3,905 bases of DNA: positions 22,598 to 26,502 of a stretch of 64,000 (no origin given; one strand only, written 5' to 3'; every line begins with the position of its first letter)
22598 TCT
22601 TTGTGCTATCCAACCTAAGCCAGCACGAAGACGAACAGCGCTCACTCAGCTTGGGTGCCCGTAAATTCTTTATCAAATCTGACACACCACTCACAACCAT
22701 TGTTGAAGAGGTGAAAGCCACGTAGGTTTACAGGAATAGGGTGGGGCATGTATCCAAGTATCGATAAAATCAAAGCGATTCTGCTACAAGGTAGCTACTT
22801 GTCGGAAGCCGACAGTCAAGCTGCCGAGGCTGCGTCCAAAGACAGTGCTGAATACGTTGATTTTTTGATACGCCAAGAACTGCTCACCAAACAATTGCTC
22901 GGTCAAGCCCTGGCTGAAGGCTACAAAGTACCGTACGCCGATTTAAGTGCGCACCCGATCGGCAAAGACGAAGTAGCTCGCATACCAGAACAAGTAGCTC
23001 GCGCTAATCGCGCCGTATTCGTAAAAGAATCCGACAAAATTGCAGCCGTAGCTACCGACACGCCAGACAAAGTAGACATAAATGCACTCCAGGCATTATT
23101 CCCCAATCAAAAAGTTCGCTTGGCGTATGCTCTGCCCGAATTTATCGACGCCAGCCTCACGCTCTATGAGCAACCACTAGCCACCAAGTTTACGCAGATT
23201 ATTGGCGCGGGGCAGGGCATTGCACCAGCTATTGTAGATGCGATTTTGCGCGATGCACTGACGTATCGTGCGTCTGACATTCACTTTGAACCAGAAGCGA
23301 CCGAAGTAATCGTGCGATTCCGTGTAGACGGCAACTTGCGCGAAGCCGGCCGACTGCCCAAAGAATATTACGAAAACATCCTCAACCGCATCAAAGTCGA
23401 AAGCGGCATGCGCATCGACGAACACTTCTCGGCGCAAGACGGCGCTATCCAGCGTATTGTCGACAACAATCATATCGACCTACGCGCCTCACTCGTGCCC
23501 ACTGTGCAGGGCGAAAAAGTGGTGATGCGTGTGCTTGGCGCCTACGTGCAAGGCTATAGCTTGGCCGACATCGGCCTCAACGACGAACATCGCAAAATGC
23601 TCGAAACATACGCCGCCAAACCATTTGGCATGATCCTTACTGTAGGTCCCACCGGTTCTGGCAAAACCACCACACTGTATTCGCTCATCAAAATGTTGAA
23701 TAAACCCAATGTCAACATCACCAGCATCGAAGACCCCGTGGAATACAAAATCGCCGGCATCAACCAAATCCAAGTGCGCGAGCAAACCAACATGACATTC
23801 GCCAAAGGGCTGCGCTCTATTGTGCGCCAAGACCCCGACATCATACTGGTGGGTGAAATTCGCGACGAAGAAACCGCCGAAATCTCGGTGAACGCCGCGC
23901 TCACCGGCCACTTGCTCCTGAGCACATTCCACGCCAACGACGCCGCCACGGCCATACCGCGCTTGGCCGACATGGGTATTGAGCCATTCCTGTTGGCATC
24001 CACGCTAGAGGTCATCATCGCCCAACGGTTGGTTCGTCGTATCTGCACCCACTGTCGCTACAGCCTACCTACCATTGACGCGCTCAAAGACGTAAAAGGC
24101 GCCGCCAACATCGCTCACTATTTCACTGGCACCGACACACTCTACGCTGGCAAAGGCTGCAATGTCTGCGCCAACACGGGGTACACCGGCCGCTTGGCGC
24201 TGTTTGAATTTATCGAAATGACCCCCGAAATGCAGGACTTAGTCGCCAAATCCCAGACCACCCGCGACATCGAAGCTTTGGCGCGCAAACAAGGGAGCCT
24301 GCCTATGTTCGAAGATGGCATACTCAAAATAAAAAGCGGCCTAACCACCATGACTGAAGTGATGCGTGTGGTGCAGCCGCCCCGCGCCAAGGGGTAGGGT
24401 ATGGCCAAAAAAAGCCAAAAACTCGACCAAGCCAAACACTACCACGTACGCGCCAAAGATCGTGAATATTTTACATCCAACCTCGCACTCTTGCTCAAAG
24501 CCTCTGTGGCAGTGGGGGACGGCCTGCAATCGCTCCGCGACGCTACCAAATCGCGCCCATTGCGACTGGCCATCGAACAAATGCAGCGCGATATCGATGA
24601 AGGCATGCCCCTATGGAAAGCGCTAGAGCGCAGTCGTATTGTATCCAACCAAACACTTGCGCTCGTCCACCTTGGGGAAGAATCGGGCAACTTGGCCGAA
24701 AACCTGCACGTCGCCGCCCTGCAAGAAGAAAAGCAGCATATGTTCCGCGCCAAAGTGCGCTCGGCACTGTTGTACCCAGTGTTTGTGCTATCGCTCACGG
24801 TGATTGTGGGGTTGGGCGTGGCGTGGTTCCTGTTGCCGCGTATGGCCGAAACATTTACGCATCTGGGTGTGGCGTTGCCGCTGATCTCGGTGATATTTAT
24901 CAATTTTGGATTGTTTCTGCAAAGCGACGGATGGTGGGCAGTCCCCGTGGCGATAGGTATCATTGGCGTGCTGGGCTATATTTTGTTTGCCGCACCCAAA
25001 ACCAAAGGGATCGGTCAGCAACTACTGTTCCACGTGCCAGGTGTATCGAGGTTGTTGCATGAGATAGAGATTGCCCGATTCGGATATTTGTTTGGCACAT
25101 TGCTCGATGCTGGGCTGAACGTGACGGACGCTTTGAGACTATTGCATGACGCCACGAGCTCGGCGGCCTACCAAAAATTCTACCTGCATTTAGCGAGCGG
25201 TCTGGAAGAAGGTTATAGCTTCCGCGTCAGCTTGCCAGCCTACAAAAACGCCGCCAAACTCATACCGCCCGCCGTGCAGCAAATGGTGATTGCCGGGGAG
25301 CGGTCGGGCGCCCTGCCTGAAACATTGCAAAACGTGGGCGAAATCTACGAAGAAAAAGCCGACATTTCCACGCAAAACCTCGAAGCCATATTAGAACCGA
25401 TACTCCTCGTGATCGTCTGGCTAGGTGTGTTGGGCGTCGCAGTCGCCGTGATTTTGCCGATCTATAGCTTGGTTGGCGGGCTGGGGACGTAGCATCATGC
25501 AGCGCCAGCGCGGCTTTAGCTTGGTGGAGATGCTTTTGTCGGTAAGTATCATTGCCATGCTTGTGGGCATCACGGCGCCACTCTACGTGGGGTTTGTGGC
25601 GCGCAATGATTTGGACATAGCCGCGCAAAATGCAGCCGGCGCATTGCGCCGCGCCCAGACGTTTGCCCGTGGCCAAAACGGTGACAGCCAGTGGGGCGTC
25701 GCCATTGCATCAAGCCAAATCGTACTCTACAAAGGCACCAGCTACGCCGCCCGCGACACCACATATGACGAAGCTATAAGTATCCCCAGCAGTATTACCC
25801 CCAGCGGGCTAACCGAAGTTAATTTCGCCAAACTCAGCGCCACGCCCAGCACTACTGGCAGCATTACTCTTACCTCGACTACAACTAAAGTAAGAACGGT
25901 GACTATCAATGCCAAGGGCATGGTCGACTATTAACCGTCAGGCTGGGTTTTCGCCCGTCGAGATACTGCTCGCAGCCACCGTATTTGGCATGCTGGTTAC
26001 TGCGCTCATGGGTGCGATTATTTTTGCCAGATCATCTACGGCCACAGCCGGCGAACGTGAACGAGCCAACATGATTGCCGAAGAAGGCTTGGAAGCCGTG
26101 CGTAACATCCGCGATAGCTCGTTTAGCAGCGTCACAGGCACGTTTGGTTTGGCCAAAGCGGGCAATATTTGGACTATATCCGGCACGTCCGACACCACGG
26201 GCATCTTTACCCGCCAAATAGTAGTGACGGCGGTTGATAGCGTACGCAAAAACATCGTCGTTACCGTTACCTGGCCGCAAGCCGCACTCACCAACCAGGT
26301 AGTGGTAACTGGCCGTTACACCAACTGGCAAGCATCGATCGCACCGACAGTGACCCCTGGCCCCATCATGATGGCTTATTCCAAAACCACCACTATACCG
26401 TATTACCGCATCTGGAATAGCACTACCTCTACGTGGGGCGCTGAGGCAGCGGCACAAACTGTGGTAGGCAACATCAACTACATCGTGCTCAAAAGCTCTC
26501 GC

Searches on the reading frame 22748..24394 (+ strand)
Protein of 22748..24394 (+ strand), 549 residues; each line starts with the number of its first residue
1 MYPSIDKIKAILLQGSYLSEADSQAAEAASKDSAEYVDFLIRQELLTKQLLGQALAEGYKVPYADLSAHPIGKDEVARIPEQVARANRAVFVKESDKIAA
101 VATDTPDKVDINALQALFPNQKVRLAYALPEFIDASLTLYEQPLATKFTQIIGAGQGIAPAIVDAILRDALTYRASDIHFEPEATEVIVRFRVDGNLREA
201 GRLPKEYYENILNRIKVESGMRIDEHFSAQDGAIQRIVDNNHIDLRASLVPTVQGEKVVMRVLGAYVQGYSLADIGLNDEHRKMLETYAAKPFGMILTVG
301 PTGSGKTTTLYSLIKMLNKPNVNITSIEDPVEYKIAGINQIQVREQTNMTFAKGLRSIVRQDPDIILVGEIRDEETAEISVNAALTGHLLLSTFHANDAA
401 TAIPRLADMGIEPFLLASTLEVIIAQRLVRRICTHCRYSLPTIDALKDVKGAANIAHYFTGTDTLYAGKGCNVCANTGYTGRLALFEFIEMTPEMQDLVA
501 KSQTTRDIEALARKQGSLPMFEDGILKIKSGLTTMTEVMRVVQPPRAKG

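Call 3: search_protein_families(library=pfam, proteins=[window:22748-24394:+], max_evalue=1)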
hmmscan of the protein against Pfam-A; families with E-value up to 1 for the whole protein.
window:22748-24394:+ (549 aa): 24 families
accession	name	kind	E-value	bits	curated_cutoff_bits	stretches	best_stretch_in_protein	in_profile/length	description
PF00437.27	T2SSE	-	1.2e-118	396.4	24.9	1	159-540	8-370/370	Type II/IV secretion system protein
PF05157.20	MshEN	-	3.6e-10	40.1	23.1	1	59-142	1-85/90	MshEN domain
PF00004.35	AAA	-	0.00071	20.5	21.2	1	296-371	1-66/131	ATPase family associated with various cellular activities (AAA)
PF00448.28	SRP54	-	0.001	19.2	22.7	1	295-353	3-61/196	SRP54-type protein, GTPase domain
PF13604.12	AAA_30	-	0.0031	17.7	27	1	277-321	2-46/191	AAA domain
PF03205.20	MobB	-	0.0093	16.3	26.6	1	296-328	2-34/133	Molybdopterin guanine dinucleotide synthesis protein B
PF13401.12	AAA_22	-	0.012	16.4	27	1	294-330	6-42/130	AAA domain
PF13173.12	AAA_14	-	0.012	16.1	27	1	295-339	4-49/129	AAA domain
PF12775.13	AAA_7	-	0.013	15.5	25.8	1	296-327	36-67/181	P-loop containing dynein motor region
PF13086.12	AAA_11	-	0.014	15.6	27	1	277-320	2-44/257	AAA domain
PF25199.1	nSTAND_NTPase5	-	0.017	15.4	34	1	292-348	40-97/145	Novel STAND NTPase 5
PF04665.18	Pox_A32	-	0.02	14.8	22.8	1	287-318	8-38/242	Poxvirus A32 protein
PF04851.21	ResIII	-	0.027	14.8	22.5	1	294-320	24-50/164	Type III restriction enzyme, res subunit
PF00005.33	ABC_tran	-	0.031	15.3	25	1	295-338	13-52/137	ABC transporter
PF20720.3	nSTAND3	-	0.034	14.3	27.2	1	294-333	18-57/155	Novel STAND NTPase 3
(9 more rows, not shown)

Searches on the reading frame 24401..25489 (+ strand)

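Call 3: search_protein_families(library=pfam, proteins=[window:24401-25489:+], max_evalue=1)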
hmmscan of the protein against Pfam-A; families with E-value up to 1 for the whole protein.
window:24401-25489:+ (363 aa): 1 family
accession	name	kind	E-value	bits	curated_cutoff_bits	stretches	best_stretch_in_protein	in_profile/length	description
PF00482.28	T2SSF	-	2.5e-46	157.2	25.2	2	24-146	1-125/125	Type II secretion system (T2SS), protein F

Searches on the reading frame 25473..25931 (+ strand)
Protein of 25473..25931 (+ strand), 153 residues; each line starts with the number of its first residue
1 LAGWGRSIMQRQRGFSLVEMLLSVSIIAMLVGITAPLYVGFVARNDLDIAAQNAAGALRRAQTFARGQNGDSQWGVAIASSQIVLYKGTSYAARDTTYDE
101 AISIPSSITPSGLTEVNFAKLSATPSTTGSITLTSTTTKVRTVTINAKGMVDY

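Call 3: search_protein_families(library=pfam, proteins=[window:25473-25931:+], max_evalue=1)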
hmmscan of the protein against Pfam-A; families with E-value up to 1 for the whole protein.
window:25473-25931:+ (153 aa): 1 family
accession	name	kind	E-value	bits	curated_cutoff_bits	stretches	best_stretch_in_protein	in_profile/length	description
PF07963.17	N_methyl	-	1.5e-07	31.1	21.2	1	9-34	1-26/27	Prokaryotic N-terminal methylation motif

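Call 40: search_protein_families(library=ncbifam, proteins=[window:25473-25931:+], max_evalue=0.1)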
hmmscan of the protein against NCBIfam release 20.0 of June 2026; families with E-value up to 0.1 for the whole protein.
window:25473-25931:+ (153 aa): 15 families
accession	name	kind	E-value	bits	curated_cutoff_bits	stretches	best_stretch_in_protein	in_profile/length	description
NF007800.0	PRK10506.1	equivalog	2.6e-06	27.4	158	1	8-143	4-142/163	prepilin peptidase-dependent protein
NF007862.0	PRK10574.1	equivalog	3e-06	27.4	138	1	9-47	1-39/145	prepilin peptidase-dependent pilin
TIGR02532.1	IV_pilin_GFxxxE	domain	4e-06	26.5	16.3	1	12-34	1-23/24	prepilin-type N-terminal cleavage/methylation domain-containing protein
TIGR01708.2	typeII_sec_gspH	equivalog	1.1e-05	25.5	80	1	12-99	1-87/169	type II secretion system minor pseudopilin GspH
NF041775.1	typeIV_PilA_Myxo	equivalog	1.9e-05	24.7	400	1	10-62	8-59/214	type IV pilin protein PilA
NF047827.1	T3SSXpsH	equivalog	0.00013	21.8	160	1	13-68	1-58/145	type II secretion system protein XpsH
TIGR02596.1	TIGR02596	subfamily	0.00019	21.6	70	1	15-69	1-55/196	Verru_Chthon cassette protein D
TIGR01710.1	typeII_sec_gspG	equivalog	0.00066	19.7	88.85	1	13-61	1-48/134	type II secretion system major pseudopilin GspG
NF041013.1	T4P_ComGE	equivalog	0.00082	19.4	49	1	11-34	2-25/83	competence type IV pilus minor pilin ComGE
NF040982.1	ComGD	equivalog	0.0019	18.6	70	1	12-141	1-126/139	competence type IV pilus minor pilin ComGD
NF007660.0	PRK10332.1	equivalog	0.011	16.2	86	1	9-33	5-29/107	prepilin-type N-terminal cleavage/methylation domain-containing protein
NF040999.1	pilin_ComGC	equivalog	0.014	15.5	75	1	13-36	2-25/84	competence type IV pilus major pilin ComGC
TIGR02599.1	TIGR02599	subfamily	0.017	14.3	256.5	1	14-37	1-24/361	Verru_Chthon cassette protein C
NF041002.1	pilin_ComGF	equivalog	0.036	14.3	80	1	12-39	1-28/139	competence type IV pilus minor pilin ComGF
NF007848.0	PRK10557.1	equivalog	0.076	12.3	120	0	8-32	6-30/192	prepilin peptidase-dependent protein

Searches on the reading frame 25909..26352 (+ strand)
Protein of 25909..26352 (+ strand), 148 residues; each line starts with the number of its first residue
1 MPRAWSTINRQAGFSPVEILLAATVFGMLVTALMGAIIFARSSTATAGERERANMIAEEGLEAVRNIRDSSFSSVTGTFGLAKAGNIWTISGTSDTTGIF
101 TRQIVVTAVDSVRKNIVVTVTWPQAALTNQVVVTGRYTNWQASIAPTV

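Call 67: predict_structure(alignment_id=A3)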
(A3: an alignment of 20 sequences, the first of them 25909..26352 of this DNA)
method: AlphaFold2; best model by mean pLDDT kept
length: 148 residues; sequences in the alignment: 20
mean_pLDDT: 83.9   pTM: 0.65
mean pLDDT of the five models: 83.9, 82.2, 81.5, 79.9, 79.8
residues with pLDDT >= 90: 69; 70-90: 54; 50-70: 19; < 50: 6
segments of 3 or more residues with pLDDT < 50: 1-3
pLDDT, mean of each block of 10 residues (from residue 1): 49 74 91 88 84 95 83 82 87 93 93 91 91 89 65
secondary structure, 60 per line:
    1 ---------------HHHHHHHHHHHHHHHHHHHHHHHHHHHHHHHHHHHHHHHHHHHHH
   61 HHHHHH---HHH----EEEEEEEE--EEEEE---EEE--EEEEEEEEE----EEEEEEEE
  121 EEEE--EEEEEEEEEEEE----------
elements in order: H16-66 E77-84 E87-91 E95-97 E100-108 E113-124 E127-138

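Call 69: fold_search(model_id=the predicted structure, library=pdb)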
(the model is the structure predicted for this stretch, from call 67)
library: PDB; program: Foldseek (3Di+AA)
matches with E <= 10: 593; with E <= 0.001: 0
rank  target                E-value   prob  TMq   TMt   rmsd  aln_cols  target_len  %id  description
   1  4l8h_B                7.8e-02  0.38  0.21  0.25   7.9        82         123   16  Bacteriophage Qbeta coat protein in complex with RNA operator hairpin (released 2013-10-02)
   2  4l8h_A                8.2e-02  0.82  0.25  0.30   8.1        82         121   17  Bacteriophage Qbeta coat protein in complex with RNA operator hairpin (released 2013-10-02)
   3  1fr5_A                2.8e-01  0.44  0.25  0.28   6.9       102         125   13  PHAGE FR CAPSIDS WITH A FOUR RESIDUE DELETION IN THE COAT PROTEIN FG LOOP (released 1999-01-13)
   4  9hau_AA               3.1e-01  0.25  0.21  0.25   7.6        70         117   17  pT=3 virus-like particle of ssRNA phage Hubei14 coat protein (released 2024-11-13)
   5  8y3t_A                3.3e-01  0.33  0.24  0.29  12.0        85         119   14  The self-assembled nanotube of CPC46A/Q70H (released 2024-11-06)
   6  6yfc_AB               3.3e-01  0.16  0.19  0.23   7.7        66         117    6  Virus-like particle of bacteriophage AVE019 (released 2020-09-02)
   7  1y8c                  3.5e-01  0.91  0.26  0.16   2.3        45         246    2  Crystal structure of a S-adenosylmethionine-dependent methyltransferase from Clostridium acetobutylicum ATCC 824 (released 2004-12-28)
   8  1fr5_B                3.7e-01  0.51  0.24  0.29   6.4        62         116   14  PHAGE FR CAPSIDS WITH A FOUR RESIDUE DELETION IN THE COAT PROTEIN FG LOOP (released 1999-01-13)
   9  3df6_B                4.0e-01  0.47  0.27  0.39  12.0       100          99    9  The thermo- and acido-stable ORF-99 from the archaeal virus AFV1 (released 2009-06-16)
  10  2ret_C                4.0e-01  0.41  0.29  0.49   8.0        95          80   15  The crystal structure of a binary complex of two pseudopilins: EpsI and EpsJ from the Type 2 Secretion System of Vibri (released 2008-02-05)
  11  3df6_A                4.0e-01  0.38  0.26  0.38  11.7        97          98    7  The thermo- and acido-stable ORF-99 from the archaeal virus AFV1 (released 2009-06-16)
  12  2w4y_A                4.0e-01  0.16  0.19  0.22   8.3        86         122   16  Caulobacter bacteriophage 5 - virus-like particle (released 2009-07-14)
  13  8y3n_B                4.2e-01  0.51  0.26  0.30   7.2        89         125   12  The self-assembled nanotube of CPC46A/Q70C (released 2024-11-06)
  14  8bk2_B                4.5e-01  0.44  0.22  0.19   7.3        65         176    5  X-ray structure of meningococcal factor H binding protein variant 2 in complex with a specific and bactericidal human  (released 2023-11-22)
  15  6w3d                  5.3e-01  0.23  0.23  0.29  11.6       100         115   11  Rd1NTF2_05 with long sheet (released 2020-04-15)
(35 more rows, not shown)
